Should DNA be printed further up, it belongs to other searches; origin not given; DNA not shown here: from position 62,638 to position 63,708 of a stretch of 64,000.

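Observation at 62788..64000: Start of a YqeC/FdhD molybdenum-hydroxylase cofactor-maturation cluster running off the window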

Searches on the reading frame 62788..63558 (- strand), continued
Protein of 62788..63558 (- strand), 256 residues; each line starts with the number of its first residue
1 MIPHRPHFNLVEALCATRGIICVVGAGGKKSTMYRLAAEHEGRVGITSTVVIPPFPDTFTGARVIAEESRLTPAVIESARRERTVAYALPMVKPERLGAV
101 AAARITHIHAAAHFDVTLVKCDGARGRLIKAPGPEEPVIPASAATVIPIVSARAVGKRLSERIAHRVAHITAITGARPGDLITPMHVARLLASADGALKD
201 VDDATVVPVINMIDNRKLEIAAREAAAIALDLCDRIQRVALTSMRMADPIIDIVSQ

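Call 41: search_protein_families(library=pfam, proteins=[L066:10925-11557:+, L066:11554-12810:+, L066:12911-14227:+, L066:9132-9836:+, L085:9174-9905:+, L085:8237-9142:+, L085:7083-8111:-, L085:6483-7079:-, L085:10757-11155:-, L085:11182-12693:-], max_evalue=0.001)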
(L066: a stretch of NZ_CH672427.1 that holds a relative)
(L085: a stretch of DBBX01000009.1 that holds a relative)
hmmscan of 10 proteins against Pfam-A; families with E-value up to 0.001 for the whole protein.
L066:10925-11557:+ (210 aa): 1 family
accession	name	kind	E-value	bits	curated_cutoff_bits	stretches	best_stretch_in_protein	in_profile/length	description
PF12804.13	NTP_transf_3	-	1.6e-39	136.1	27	1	12-166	1-157/160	MobA-like NTP transferase domain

L066:11554-12810:+ (418 aa): 3 families
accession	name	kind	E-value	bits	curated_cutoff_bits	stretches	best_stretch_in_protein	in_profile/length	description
PF03453.22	MoeA_N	-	1.3e-48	165.1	30.8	1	21-179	1-160/160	MoeA N-terminal region (domain I and II)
PF00994.29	MoCF_biosynth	-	6.1e-32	110.7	26.6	1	194-327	3-142/144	Probable molybdopterin binding domain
PF03454.20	MoeA_C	-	1.8e-23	82.9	22.1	1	342-414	1-72/72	MoeA C-terminal region (domain IV)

L066:12911-14227:+ (438 aa): 2 families
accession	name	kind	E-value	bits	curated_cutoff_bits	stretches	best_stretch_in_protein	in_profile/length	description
PF13194.11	DUF4010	-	9.2e-57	192.6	30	1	203-409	1-208/210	Domain of unknown function (DUF4010)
PF02308.21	MgtC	-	2.8e-19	70.1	31.4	1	30-155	1-120/121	MgtC family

L066:9132-9836:+ (234 aa): 0 families

L085:9174-9905:+ (243 aa): 2 families
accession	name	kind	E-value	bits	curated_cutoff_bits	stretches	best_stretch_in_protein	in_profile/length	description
PF07298.16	NnrU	-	3.9e-05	23.8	24.7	1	56-191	4-113/188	NnrU protein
PF04191.18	PEMT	-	0.00069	20.5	25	1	142-222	18-100/105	Phospholipid methyltransferase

L085:8237-9142:+ (301 aa): 2 families
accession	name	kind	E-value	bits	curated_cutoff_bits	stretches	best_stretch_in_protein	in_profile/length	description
PF03466.25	LysR_substrate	-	1.4e-25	90.3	28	1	88-298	3-206/209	LysR substrate binding domain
PF00126.33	HTH_1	-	3.4e-19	69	26.6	1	3-61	1-59/60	Bacterial regulatory helix-turn-helix protein, lysR family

L085:7083-8111:- (342 aa): 4 families
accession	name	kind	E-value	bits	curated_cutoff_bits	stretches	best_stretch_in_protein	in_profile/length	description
PF00561.26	Abhydrolase_1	-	1.9e-28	100.2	25.8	1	56-322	1-244/245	alpha/beta hydrolase fold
PF12697.13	Abhydrolase_6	-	6.4e-14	53.6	26.3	1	58-328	1-216/217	Alpha/beta hydrolase family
PF12146.15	Hydrolase_4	-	2.7e-09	37.1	27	1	54-159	3-111/239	Serine aminopeptidase, S33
PF03096.20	Ndr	-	0.00078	18.7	23.3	0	78-177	52-153/283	Ndr family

L085:6483-7079:- (198 aa): 1 family
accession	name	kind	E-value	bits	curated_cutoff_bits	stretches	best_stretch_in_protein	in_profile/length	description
PF01243.27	PNPOx_N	-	7.2e-12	46.2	28.1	1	59-167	2-97/120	Pyridoxamine 5'-phosphate oxidase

L085:10757-11155:- (132 aa): 0 families

L085:11182-12693:- (503 aa): 2 families
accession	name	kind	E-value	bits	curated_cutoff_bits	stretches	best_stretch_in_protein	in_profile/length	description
PF00939.25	Na_sulph_symp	-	6.7e-92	309.4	27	1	5-480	3-466/472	Sodium:sulfate symporter transmembrane region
PF03600.22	CitMHS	-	4.4e-59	200.7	31.9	1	44-420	2-329/336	Citrate transporter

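Call 42: search_protein_families(library=pfam, proteins=[L077:6932-7975:-, L077:6153-6968:-, L077:3553-6156:+, L077:8993-9760:+, L077:7949-8800:+, L077:10977-11474:-, L077:11632-13020:+, L077:13368-13817:+, L077:13836-14789:-, L008:8876-9985:+], max_evalue=0.001)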
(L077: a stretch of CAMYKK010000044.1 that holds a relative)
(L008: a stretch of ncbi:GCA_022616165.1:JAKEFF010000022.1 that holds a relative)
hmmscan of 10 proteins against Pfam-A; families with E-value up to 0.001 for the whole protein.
L077:6932-7975:- (347 aa): 2 families
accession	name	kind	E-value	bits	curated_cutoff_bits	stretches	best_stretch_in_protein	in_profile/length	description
PF01032.23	FecCD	-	1.7e-87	293.8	26.5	1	25-341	1-311/311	FecCD transport family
PF00950.22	ABC-3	-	2.3e-07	31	20.1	1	114-305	42-224/258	ABC 3 transport family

L077:6153-6968:- (271 aa): 5 families
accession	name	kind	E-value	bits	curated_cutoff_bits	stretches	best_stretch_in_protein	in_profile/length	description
PF00005.33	ABC_tran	-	4.2e-31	108.8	25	1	31-178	3-137/137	ABC transporter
PF13304.12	AAA_21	-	8.3e-12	46.2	27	1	137-209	225-300/304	AAA domain, putative AbiEii toxin, Type IV TA system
PF02463.25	SMC_N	-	3.3e-07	30.4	40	1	42-212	27-202/220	RecF/RecN/SMC N terminal domain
PF13175.12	AAA_15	-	3.3e-05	24.1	32.1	0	41-80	25-68/374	AAA ATPase domain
PF00004.35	AAA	-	0.00091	20.1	21.2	0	42-80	1-38/131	ATPase family associated with various cellular activities (AAA)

L077:3553-6156:+ (867 aa): 5 families
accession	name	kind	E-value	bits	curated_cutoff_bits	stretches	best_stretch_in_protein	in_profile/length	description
PF02518.31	HATPase_c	-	4.8e-31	107.9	26.4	1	313-428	1-110/111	Histidine kinase-, DNA gyrase B-, and HSP90-like ATPase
PF00072.30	Response_reg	-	1.4e-25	90.1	30.2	1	598-710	1-110/111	Response regulator receiver domain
PF00512.31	HisKA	-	4e-21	75.3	26.9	1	201-264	1-64/66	His Kinase A (phospho-acceptor) domain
PF01627.28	Hpt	-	1.1e-11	45.3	24.6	1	765-843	2-80/84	Hpt domain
PF23198.2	PDE8A_N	-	3.8e-05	24.1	29.6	0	602-665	19-81/147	PDE8A-like, N-terminal domain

L077:8993-9760:+ (255 aa): 0 families

L077:7949-8800:+ (283 aa): 0 families

L077:10977-11474:- (165 aa): 1 family
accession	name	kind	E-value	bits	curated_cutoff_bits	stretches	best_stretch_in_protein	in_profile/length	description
PF20115.4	DUF6505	-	1.3e-54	184.4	23.9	1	8-149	2-144/159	Family of unknown function (DUF6505)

L077:11632-13020:+ (462 aa): 9 families
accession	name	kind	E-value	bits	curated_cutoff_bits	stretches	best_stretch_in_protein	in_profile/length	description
PF00158.32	Sigma54_activat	-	3.8e-63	212.6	20.2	1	151-316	1-167/168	Sigma-54 interaction domain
PF14532.12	Sigma54_activ_2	-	6.8e-21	75.4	25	1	152-321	1-138/138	Sigma-54 interaction domain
PF25601.1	AAA_lid_14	-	2.3e-14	53.4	27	1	322-381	1-60/87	AAA+ ATPase lid domain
PF02954.25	HTH_8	-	7.4e-14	51.6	22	1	404-443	1-40/42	Bacterial regulatory protein, Fis family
PF00072.30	Response_reg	-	5.7e-10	39.8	30.2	1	17-126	1-110/111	Response regulator receiver domain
PF07728.20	AAA_5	-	3e-09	37.4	22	1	175-292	2-123/139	AAA domain (dynein-related subfamily)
PF01078.27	Mg_chelatase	-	4.9e-06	26.5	20.3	0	233-290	97-156/207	Magnesium chelatase, subunit ChlI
PF13191.12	AAA_16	-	0.00019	22.4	32.6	1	151-267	2-121/167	AAA ATPase domain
PF13384.12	HTH_23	-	0.00029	21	24.6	1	406-449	3-45/50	Homeodomain-like domain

L077:13368-13817:+ (149 aa): 2 families
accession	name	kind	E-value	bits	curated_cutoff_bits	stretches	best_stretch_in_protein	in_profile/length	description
PF03364.25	Polyketide_cyc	-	4.3e-25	88.8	23.4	1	11-135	1-126/126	Polyketide cyclase / dehydrase and lipid transport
PF10604.15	Polyketide_cyc2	-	9.4e-13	49.1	27.4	1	2-133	1-132/142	Polyketide cyclase / dehydrase and lipid transport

L077:13836-14789:- (317 aa): 2 families
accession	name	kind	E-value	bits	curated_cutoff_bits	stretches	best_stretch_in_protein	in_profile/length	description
PF12727.12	PBP_like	-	2.3e-42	144.8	27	1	109-290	10-192/193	PBP superfamily domain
PF12728.13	HTH_17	-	4.9e-14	52.8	27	1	26-74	1-49/51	Helix-turn-helix domain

L008:8876-9985:+ (369 aa): 3 families
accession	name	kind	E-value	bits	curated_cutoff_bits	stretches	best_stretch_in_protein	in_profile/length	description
PF15902.12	Sortilin-Vps10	-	3.3e-16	59.6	33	1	126-254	3-117/446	Sortilin, neurotensin receptor 3,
PF02012.26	BNR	-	1.8e-10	39.6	27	0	183-193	1-11/12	BNR/Asp-box repeat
PF15899.11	BNR_6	-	1.1e-05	25.5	27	0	237-249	2-14/14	BNR-Asp box repeat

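Call 50: search_protein_families(library=pfam, proteins=[L088:8261-8851:+, L074:10753-11106:+, L074:11146-12309:+, L073:7485-8372:+, L073:8152-8919:+, L073:6633-7379:+, L073:3673-4452:+, L073:6540-7910:-, L088:5412-6260:+, L088:11076-13046:-], max_evalue=0.001)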
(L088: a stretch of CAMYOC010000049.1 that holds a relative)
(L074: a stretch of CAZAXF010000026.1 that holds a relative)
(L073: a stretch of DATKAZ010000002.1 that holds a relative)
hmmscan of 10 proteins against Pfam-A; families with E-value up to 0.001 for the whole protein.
L088:8261-8851:+ (196 aa): 1 family
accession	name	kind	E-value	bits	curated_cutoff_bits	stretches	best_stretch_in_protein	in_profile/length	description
PF00994.29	MoCF_biosynth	-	2.8e-29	102.1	26.6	1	36-177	1-142/144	Probable molybdopterin binding domain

L074:10753-11106:+ (117 aa): 1 family
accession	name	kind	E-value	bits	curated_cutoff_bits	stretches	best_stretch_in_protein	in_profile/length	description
PF02597.26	ThiS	-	6.1e-09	36.8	22.5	1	50-117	20-76/76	ThiS family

L074:11146-12309:+ (387 aa): 2 families
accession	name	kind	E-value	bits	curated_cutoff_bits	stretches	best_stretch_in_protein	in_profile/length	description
PF00899.27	ThiF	-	1.4e-79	267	28.1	1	129-367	1-238/238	ThiF family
PF00581.25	Rhodanese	-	8.4e-13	49.1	22.2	1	24-110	6-101/102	Rhodanese-like domain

L073:7485-8372:+ (295 aa): 3 families
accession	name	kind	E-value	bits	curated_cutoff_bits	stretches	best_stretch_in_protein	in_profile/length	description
PF12727.12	PBP_like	-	1.9e-53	180.9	27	1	82-267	5-191/193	PBP superfamily domain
PF12728.13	HTH_17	-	4.4e-12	46.5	27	1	7-54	1-48/51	Helix-turn-helix domain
PF13531.11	SBP_bac_11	-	1e-05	25.9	25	1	149-244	82-182/227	Bacterial extracellular solute-binding protein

L073:8152-8919:+ (255 aa): 1 family
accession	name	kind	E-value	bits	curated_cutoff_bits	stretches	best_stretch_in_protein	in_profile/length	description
PF00994.29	MoCF_biosynth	-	8.7e-30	103.8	26.6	1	95-236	1-142/144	Probable molybdopterin binding domain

L073:6633-7379:+ (248 aa): 0 families

L073:3673-4452:+ (259 aa): 3 families
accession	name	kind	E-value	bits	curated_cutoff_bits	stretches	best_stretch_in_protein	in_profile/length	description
PF00005.33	ABC_tran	-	8.5e-31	107.8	25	1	43-182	1-137/137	ABC transporter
PF13304.12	AAA_21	-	9.1e-14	52.7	27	1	146-212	230-299/304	AAA domain, putative AbiEii toxin, Type IV TA system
PF02463.25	SMC_N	-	6.6e-05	22.9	40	0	54-70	25-41/220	RecF/RecN/SMC N terminal domain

L073:6540-7910:- (456 aa): 2 families
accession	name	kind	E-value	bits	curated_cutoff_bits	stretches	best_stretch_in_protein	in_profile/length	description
PF12849.12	PBP_like_2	-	8.1e-34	118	27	1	206-432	4-266/267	PBP superfamily domain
PF13531.11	SBP_bac_11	-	1.2e-11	45.3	25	1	224-439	10-222/227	Bacterial extracellular solute-binding protein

L088:5412-6260:+ (282 aa): 4 families
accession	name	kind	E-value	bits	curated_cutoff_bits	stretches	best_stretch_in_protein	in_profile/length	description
PF12849.12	PBP_like_2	-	2.5e-46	159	27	1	32-254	9-266/267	PBP superfamily domain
PF13531.11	SBP_bac_11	-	1.4e-15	58.1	25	1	43-263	10-224/227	Bacterial extracellular solute-binding protein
PF01547.30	SBP_bac_1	-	4.8e-06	27.2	26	0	43-85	7-56/307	Bacterial extracellular solute-binding protein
PF13416.11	SBP_bac_8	-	0.00034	20.9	27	0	160-275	174-265/279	Bacterial extracellular solute-binding protein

L088:11076-13046:- (656 aa): 0 families

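Call 53: search_protein_families(library=pfam, proteins=[L077:15986-16543:+, L077:16461-17093:+, L077:16936-18804:+, L077:18954-19574:+, L001:5732-6529:-, L001:4827-5696:+], max_evalue=0.001)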
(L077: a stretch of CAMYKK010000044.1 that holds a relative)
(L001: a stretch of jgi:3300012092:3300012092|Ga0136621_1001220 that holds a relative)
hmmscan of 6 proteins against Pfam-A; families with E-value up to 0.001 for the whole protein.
L077:15986-16543:+ (185 aa): 1 family
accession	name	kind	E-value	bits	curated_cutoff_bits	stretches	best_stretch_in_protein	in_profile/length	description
PF11749.13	DUF3305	-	1.2e-40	139.4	25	1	22-165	2-140/140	Protein of unknown function (DUF3305)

L077:16461-17093:+ (210 aa): 1 family
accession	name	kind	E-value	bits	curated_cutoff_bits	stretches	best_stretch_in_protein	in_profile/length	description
PF11748.13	DUF3306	-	1e-21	78.4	25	1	32-131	1-120/120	Protein of unknown function (DUF3306)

L077:16936-18804:+ (622 aa): 13 families
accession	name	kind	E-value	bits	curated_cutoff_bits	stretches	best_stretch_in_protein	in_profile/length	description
PF00037.32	Fer4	-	1.5e-19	69.4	21.1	3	506-527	3-24/24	4Fe-4S binding domain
PF12837.12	Fer4_6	-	5.2e-16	58.1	25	3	506-526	4-24/24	4Fe-4S binding domain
PF12838.12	Fer4_7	-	5.5e-14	52.8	27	3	480-525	2-52/52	4Fe-4S dicluster domain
PF13484.11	Fer4_16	-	5.7e-13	49.9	30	0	251-266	4-19/66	4Fe-4S double cluster binding domain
PF13237.11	Fer4_10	-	7.3e-12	45.5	25.5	3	473-522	2-53/53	4Fe-4S dicluster domain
PF13187.11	Fer4_9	-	8.8e-11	42.1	27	2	479-526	1-52/52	4Fe-4S dicluster domain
PF14697.11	Fer4_21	-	1.5e-09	38.3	35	2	251-294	10-58/59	4Fe-4S dicluster domain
PF12797.12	Fer4_2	-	2.4e-09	37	24.5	0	506-523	5-22/22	4Fe-4S binding domain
PF25160.1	LdpA_Fe-S-bd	-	4.8e-09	36.3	27.6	2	253-294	7-44/49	LdpA Fe-S cluster-binding domain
PF13183.11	Fer4_8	-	8.3e-07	29.9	27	0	510-558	4-59/68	4Fe-4S dicluster domain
PF12800.12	Fer4_4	-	6e-06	26.6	24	0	510-523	3-16/17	4Fe-4S binding domain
PF13534.11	Fer4_17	-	0.00088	20.2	22.2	0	510-558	1-51/61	4Fe-4S dicluster domain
PF12798.12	Fer4_3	-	0.00095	20.3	27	0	511-525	1-15/15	4Fe-4S binding domain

L077:18954-19574:+ (206 aa): 1 family
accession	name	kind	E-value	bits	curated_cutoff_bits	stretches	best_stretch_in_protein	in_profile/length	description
PF02613.20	Nitrate_red_del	-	1.9e-27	96.4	22.2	1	57-171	8-135/136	Nitrate reductase delta subunit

L001:5732-6529:- (265 aa): 1 family
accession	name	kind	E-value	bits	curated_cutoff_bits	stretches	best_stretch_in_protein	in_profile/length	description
PF00809.28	Pterin_bind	-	8.7e-85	284.7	25.5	1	1-244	1-244/244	Pterin binding enzyme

L001:4827-5696:+ (289 aa): 2 families
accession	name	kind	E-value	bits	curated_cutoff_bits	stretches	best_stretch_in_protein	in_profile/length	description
PF08238.18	Sel1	-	1.7e-20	73.1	30.7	2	78-112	1-35/36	Sel1 repeat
PF09136.16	Glucodextran_B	-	0.00068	19.9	27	0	212-267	21-75/83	Glucodextranase, domain B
